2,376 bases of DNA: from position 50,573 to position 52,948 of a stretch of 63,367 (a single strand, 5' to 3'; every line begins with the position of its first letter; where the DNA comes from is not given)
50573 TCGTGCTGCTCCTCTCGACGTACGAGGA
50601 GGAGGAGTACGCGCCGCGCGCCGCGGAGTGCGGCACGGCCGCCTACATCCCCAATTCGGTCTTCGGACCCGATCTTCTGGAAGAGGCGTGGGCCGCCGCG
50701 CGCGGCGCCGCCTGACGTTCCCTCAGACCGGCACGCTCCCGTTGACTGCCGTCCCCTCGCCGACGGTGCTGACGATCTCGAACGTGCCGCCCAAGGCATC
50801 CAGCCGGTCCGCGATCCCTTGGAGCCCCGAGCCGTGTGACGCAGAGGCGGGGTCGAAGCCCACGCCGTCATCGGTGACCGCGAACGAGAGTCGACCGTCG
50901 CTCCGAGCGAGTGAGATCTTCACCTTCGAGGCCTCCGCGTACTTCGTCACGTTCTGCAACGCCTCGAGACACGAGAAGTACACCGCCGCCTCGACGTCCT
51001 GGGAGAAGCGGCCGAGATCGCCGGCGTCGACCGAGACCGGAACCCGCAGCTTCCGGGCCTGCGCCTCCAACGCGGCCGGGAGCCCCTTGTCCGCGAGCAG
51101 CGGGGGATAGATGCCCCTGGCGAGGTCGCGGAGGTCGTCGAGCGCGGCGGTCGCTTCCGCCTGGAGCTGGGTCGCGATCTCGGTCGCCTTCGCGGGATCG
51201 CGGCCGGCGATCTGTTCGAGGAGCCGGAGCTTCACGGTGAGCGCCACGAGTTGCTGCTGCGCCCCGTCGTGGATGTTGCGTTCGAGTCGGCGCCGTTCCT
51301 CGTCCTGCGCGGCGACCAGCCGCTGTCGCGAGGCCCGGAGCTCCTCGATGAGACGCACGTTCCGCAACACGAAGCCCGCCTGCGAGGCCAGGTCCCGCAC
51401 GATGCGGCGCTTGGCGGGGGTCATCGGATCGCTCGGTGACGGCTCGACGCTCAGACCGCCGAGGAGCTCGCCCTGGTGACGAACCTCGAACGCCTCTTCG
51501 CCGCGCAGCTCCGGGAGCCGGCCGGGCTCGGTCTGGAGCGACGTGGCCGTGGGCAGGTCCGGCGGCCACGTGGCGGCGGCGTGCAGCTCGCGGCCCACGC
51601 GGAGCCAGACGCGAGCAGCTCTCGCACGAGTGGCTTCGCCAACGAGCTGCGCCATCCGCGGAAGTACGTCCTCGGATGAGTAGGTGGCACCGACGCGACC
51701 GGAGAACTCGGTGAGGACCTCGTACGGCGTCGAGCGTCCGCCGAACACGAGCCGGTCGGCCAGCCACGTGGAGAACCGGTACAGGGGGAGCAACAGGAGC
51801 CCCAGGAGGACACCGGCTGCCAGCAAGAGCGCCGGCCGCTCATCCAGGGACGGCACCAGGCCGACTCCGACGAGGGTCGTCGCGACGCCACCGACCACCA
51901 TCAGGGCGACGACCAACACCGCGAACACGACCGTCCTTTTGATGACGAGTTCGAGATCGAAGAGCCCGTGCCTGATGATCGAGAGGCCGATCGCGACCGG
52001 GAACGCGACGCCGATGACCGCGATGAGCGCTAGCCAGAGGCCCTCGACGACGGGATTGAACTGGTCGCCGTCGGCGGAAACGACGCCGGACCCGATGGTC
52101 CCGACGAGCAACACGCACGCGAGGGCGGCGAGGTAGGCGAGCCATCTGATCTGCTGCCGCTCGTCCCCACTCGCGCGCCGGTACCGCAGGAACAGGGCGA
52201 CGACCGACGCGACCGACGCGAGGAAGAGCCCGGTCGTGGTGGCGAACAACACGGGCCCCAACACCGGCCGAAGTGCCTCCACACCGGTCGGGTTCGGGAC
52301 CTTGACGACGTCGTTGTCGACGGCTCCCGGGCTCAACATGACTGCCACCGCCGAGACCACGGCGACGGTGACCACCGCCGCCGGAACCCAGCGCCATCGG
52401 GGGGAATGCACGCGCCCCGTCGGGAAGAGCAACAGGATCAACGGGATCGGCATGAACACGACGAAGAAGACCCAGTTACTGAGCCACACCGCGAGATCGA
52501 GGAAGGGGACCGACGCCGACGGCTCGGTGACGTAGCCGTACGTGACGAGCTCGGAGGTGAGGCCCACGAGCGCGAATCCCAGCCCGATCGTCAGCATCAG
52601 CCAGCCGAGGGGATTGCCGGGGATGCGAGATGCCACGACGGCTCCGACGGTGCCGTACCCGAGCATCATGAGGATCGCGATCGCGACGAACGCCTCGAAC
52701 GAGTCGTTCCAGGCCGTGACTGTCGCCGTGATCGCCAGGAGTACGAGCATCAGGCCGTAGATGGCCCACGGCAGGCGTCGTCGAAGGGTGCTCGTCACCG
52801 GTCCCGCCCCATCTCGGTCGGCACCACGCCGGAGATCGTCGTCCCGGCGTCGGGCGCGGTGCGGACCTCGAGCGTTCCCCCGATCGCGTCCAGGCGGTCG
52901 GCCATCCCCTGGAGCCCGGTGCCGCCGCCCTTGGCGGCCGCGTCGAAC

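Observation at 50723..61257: Five tandem, translationally coupled paralogous membrane GAF/HisKA_3 kinases in one operon with no response regulator inside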

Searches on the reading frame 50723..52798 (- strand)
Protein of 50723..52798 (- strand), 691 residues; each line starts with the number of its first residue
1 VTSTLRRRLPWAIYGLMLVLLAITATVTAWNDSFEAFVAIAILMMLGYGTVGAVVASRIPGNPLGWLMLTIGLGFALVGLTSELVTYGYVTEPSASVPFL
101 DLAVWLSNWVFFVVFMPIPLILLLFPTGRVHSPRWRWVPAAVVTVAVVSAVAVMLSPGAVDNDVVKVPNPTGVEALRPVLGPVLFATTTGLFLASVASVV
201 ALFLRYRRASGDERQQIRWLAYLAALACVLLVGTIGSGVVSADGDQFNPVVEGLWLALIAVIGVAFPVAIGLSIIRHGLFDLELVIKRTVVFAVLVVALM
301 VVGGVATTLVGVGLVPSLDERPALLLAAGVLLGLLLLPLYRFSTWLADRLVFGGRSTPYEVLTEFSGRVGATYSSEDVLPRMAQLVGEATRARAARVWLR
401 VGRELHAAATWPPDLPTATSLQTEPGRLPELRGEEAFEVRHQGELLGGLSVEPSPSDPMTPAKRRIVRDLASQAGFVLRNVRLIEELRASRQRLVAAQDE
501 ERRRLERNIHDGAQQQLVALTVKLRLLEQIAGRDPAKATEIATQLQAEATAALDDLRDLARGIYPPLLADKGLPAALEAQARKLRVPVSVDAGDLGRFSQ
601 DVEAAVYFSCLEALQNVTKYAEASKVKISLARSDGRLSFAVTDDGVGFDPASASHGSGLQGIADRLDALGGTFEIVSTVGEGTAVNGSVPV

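Call 8: search_protein_families(library=pfam, proteins=[window:50723-52798:-], max_evalue=0.01)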
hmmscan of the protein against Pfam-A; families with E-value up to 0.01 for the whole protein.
window:50723-52798:- (691 aa): 3 families
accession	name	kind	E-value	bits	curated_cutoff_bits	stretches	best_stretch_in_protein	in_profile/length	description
PF07730.19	HisKA_3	-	2.1e-13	51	24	1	501-566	1-66/68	Histidine kinase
PF02518.31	HATPase_c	-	1.5e-07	32.3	26.4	1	611-686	11-104/111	Histidine kinase-, DNA gyrase B-, and HSP90-like ATPase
PF13581.12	HATPase_c_2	-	0.00047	20.6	27.4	1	596-655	22-86/127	Histidine kinase-like ATPase domain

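Call 9: search_protein_families(library=ncbifam, proteins=[window:50723-52798:-], max_evalue=0.01)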
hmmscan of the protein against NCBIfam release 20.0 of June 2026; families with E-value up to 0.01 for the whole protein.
window:50723-52798:- (691 aa): 8 families
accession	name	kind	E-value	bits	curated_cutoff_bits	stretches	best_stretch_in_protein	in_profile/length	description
NF052443.1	SensHisKinMctS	equivalog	1.4e-29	102.8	700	1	479-690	227-447/457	two-component system sensor histidine kinase MctS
NF008649.0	PRK11644.1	equivalog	2.8e-26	92.3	408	1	488-690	290-495/499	signal transduction histidine-protein kinase/phosphatase UhpB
NF052531.1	Strep_LiaS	equivalog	2.1e-17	63.4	450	1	499-691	130-327/328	envelope stress sensor histidine kinase LiaS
NF008184.0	PRK10935.1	equivalog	3.5e-14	52.4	553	1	488-686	350-554/565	nitrate/nitrite two-component system sensor histidine kinase NarQ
NF007896.0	PRK10600.1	equivalog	3.3e-13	49.2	578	1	490-686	381-580/598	nitrate/nitrite two-component system sensor histidine kinase NarX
NF047786.1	his_kin_MadS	equivalog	2.6e-12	46.6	500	1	486-675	210-419/434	MadS family sensor histidine kinase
NF047322.1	HK_morpho_MacS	equivalog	1e-10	41.3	300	1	475-690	157-367/367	MacS family sensor histidine kinase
NF040691.1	MtrAB_MtrB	equivalog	0.0086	15.1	450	0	615-654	397-436/507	MtrAB system histidine kinase MtrB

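Call 14: find_homologous_proteins(query=window:50723-52798:-, max_evalue=1e-10)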
Query window:50723-52798:- (691 aa): 3515 proteins with E <= 1e-10 among 8000 candidates; the best 120 are listed.
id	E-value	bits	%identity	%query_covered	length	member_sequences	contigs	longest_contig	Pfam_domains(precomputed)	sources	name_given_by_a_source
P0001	0.0e+0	1485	100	100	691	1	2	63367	PF07730.20,PF02518.32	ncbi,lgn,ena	ncbi:MAG: sensor histidine kinase [Actinomycetota bacterium]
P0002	0.0e+0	1474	99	100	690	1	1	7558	PF07730.20,PF02518.32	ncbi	-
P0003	0.0e+0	1447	100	98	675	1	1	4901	PF07730.20,PF02518.32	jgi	-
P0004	0.0e+0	1356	90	100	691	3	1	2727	PF07730.20,PF02518.32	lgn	-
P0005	0.0e+0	1341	90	100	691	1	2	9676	PF07730.20,PF02518.32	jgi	jgi:signal transduction histidine kinase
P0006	0.0e+0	1338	89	100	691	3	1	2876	PF07730.20,PF02518.32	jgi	jgi:signal transduction histidine kinase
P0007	0.0e+0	1316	88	100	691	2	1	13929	PF07730.20,PF02518.32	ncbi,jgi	jgi:signal transduction histidine kinase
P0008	0.0e+0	1302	87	100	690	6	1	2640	PF07730.20,PF02518.32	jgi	jgi:signal transduction histidine kinase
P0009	0.0e+0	1301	87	100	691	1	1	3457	PF07730.20,PF02518.32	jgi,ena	jgi:signal transduction histidine kinase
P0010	0.0e+0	1299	87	100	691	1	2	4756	PF07730.20,PF02518.32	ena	-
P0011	0.0e+0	1299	87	100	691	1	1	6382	PF07730.20,PF02518.32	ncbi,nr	ncbi:MAG TPA: histidine kinase [Actinomycetota bacterium]|nr:histidine kinase [Actinomycetota bacter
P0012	0.0e+0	1294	86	100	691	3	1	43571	PF07730.20,PF02518.32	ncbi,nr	ncbi:MAG TPA: histidine kinase [Actinomycetota bacterium]|nr:histidine kinase [Actinomycetota bacter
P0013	0.0e+0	1239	82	100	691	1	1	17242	PF07730.20,PF02518.32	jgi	jgi:signal transduction histidine kinase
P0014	0.0e+0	1229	83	100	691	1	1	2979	PF07730.20,PF02518.32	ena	-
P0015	0.0e+0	1226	82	100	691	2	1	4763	PF07730.20,PF02518.32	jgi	-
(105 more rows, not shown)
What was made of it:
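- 50723..52798 (-): K5, the last kinase of the array (691 aa): 10 TM + GAF-like + HisKA_3 (His510) + HATPase_c. 100% identical to a public MAG protein (call 14).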

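Call 25: search_solved_structures(query=A2, max_evalue=0.01)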
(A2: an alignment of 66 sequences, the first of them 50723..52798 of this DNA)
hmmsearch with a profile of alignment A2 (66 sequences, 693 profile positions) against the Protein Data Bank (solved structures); distinct sequences matched with E-value up to 0.01: 13.
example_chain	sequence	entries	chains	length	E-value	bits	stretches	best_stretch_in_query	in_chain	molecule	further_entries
3gig_A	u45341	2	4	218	1.6e-17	66.1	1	480-688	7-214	Sensor histidine kinase desK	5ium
7ssj_A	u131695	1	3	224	1.7e-17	66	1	480-688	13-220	Sensor histidine kinase DesK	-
3ehf_A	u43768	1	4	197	2.3e-17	65.6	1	498-688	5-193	Sensor kinase (YocF protein)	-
3gie_A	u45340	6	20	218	3e-16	61.9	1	480-688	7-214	Sensor histidine kinase desK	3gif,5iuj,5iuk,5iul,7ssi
3ehh_A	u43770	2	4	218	6.1e-16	60.9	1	480-688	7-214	Sensor kinase (YocF protein)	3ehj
4gt8_A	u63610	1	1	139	2.5e-13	52.3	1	582-690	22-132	Sensor protein vraS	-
8sbm_A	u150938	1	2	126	5.9e-10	41.1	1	609-688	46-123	GAF domain-containing protein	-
3zxo_A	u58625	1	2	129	1.1e-09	40.3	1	609-688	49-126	REDOX SENSOR HISTIDINE KINASE RESPONSE REGULATOR DEVS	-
3zxq_A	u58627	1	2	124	1.8e-09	39.6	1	610-688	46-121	HYPOXIA SENSOR HISTIDINE KINASE RESPONSE REGULATOR DOST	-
3ehg_A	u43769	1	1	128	3.8e-09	38.5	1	607-688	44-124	Sensor kinase (YocF protein)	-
2vzw_A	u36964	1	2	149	0.0013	20.2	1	432-486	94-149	PROBABLE HISTIDINE KINASE RESPONSE REGULATOR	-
8g3a_D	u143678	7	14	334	0.0014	20.1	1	609-651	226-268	Sensor protein BceS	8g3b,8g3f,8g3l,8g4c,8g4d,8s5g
6swj_A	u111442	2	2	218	0.0075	17.7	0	615-651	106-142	Histidine kinase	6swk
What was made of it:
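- On GAF-domain sensors: There is a weak match to the DosT GAF (call 25).
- Closest known: Multikinase networks converging on one regulator. Same: The transmitter is of the HisKA_3 class, as in NarX/NarQ, DosS/DosT and DesK (calls 9, 25).
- Closest known: DosS/DosT-DosR dormancy system of Mycobacterium tuberculosis. Same: The CA domain matches DevS/DosT at 1e-9, and the end of the GAF region weakly matches the DosT GAF 2vzw at 1.3e-3 (call 25).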

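Call 36: predict_structure(alignment_id=A2)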
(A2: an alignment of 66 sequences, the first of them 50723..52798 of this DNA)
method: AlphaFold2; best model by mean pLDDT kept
length: 691 residues; sequences in the alignment: 66
mean_pLDDT: 84.5   pTM: 0.53
mean pLDDT of the five models: 84.5, 82.7, 80.0, 79.8, 78.1
residues with pLDDT >= 90: 299; 70-90: 316; 50-70: 59; < 50: 17
segments of 3 or more residues with pLDDT < 50: 361-373
pLDDT, mean of each block of 10 residues (from residue 1): 83 97 93 84 92 91 94 95 92 86 93 93 92 92 96 92 86 94 95 94 93 89 95 90 75 89 90 72 62 75 74 64 76 80 78 58 47 67 92 93 89 85 87 92 91 92 92 85 76 72 68 78 85 85 84 68 68 90 90 88 91 87 91 93 82 65 88 87 91 87
secondary structure, 60 per line:
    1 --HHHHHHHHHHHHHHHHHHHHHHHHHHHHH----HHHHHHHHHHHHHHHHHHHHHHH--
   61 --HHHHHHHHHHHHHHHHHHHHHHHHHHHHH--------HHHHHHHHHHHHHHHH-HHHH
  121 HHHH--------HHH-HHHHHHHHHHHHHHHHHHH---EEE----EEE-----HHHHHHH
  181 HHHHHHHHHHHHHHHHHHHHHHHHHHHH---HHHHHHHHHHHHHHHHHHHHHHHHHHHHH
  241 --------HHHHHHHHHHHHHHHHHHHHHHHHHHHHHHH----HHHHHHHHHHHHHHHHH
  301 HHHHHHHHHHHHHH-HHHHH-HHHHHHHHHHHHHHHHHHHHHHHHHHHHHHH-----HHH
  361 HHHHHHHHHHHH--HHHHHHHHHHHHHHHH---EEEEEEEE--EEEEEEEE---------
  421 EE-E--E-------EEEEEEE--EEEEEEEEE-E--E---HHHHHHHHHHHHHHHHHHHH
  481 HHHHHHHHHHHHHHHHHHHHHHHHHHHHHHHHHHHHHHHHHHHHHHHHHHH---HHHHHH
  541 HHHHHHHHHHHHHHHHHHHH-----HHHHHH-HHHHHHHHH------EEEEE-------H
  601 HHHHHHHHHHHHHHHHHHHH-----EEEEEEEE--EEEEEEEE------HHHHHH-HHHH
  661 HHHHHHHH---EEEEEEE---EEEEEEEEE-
elements in order (helices of 4 or more, strands of 3 or more residues): H3-31 H36-58 H63-91 H100-115 H117-124 H137-155 E159-161 E166-168 H174-208 H212-240 H249-279 H284-314 H316-320 H322-352 H358-372 H375-390 E394-401 E404-411 E435-441 E444-452 H461-531 H535-560 H566-571 H573-581 E588-592 H600-620 E626-633 E636-643 H650-655 H657-668 E672-678 E682-690
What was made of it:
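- On GAF-domain sensors: The AlphaFold model shows an alpha/beta module at residues 375-452 that is smaller than a full GAF (call 36).
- AlphaFold model with pLDDT 84.5: 10 TM helices, a GAF-like module, a long DHp and a CA domain (call 36).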

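Call 38: fold_search(model_id=the predicted structure, library=pdb)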
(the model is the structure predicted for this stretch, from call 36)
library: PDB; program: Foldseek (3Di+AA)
matches with E <= 10: 1167; with E <= 0.001: 182
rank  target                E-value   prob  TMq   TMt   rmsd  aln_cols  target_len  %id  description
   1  5iuj_E                2.2e-09  1.00  0.16  0.45  17.2       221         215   24  Crystal structure of the DesK-DesR complex in the phosphotransfer state with low Mg2+ (20 mM) (released 2016-12-21)
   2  5iuk_D                3.2e-09  1.00  0.17  0.46   9.9       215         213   24  Crystal structure of the DesK-DesR complex in the phosphotransfer state with high Mg2+ (150 mM) (released 2016-12-21)
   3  7ssi_B                3.2e-09  1.00  0.16  0.45  17.2       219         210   24  CRYSTAL STRUCTURE OF THE DESK:DESR-Q10A COMPLEX IN THE PHOSPHOTRANSFER STATE (released 2022-11-16)
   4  7ssi_E                4.1e-09  1.00  0.16  0.45  17.2       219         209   24  CRYSTAL STRUCTURE OF THE DESK:DESR-Q10A COMPLEX IN THE PHOSPHOTRANSFER STATE (released 2022-11-16)
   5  3ehj_B                4.3e-09  1.00  0.15  0.43  17.6       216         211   23  Crystal structure of DesKC-H188V in complex with AMP-PCP (released 2009-09-15)
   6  5iuj_A                4.7e-09  1.00  0.17  0.47  10.0       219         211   23  Crystal structure of the DesK-DesR complex in the phosphotransfer state with low Mg2+ (20 mM) (released 2016-12-21)
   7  5iuk_B                4.7e-09  1.00  0.15  0.45  17.2       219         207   25  Crystal structure of the DesK-DesR complex in the phosphotransfer state with high Mg2+ (150 mM) (released 2016-12-21)
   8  5iul_E                5.3e-09  1.00  0.15  0.45  17.1       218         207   25  Crystal structure of the DesK-DesR complex in the phosphotransfer state with high Mg2+ (150 mM) and BeF3 (released 2016-12-21)
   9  5iuk_E                6.1e-09  1.00  0.15  0.45  17.1       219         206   25  Crystal structure of the DesK-DesR complex in the phosphotransfer state with high Mg2+ (150 mM) (released 2016-12-21)
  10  5iuj_B                7.4e-09  1.00  0.16  0.44  17.1       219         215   24  Crystal structure of the DesK-DesR complex in the phosphotransfer state with low Mg2+ (20 mM) (released 2016-12-21)
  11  5iuj_D                7.7e-09  1.00  0.16  0.46   9.9       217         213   24  Crystal structure of the DesK-DesR complex in the phosphotransfer state with low Mg2+ (20 mM) (released 2016-12-21)
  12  3gig_B                9.7e-09  1.00  0.17  0.51  16.3       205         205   23  Crystal structure of phosphorylated DesKC in complex with AMP-PCP (released 2009-09-15)
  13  3ehj_A                9.7e-09  1.00  0.15  0.45  18.1       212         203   22  Crystal structure of DesKC-H188V in complex with AMP-PCP (released 2009-09-15)
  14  5iuk_A                1.3e-08  1.00  0.16  0.46  10.3       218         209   23  Crystal structure of the DesK-DesR complex in the phosphotransfer state with high Mg2+ (150 mM) (released 2016-12-21)
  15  5iul_A                1.5e-08  1.00  0.16  0.44  10.3       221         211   23  Crystal structure of the DesK-DesR complex in the phosphotransfer state with high Mg2+ (150 mM) and BeF3 (released 2016-12-21)
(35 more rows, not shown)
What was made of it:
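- The catalytic core is closest to DesK, VraS and DevS (calls 25, 38).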
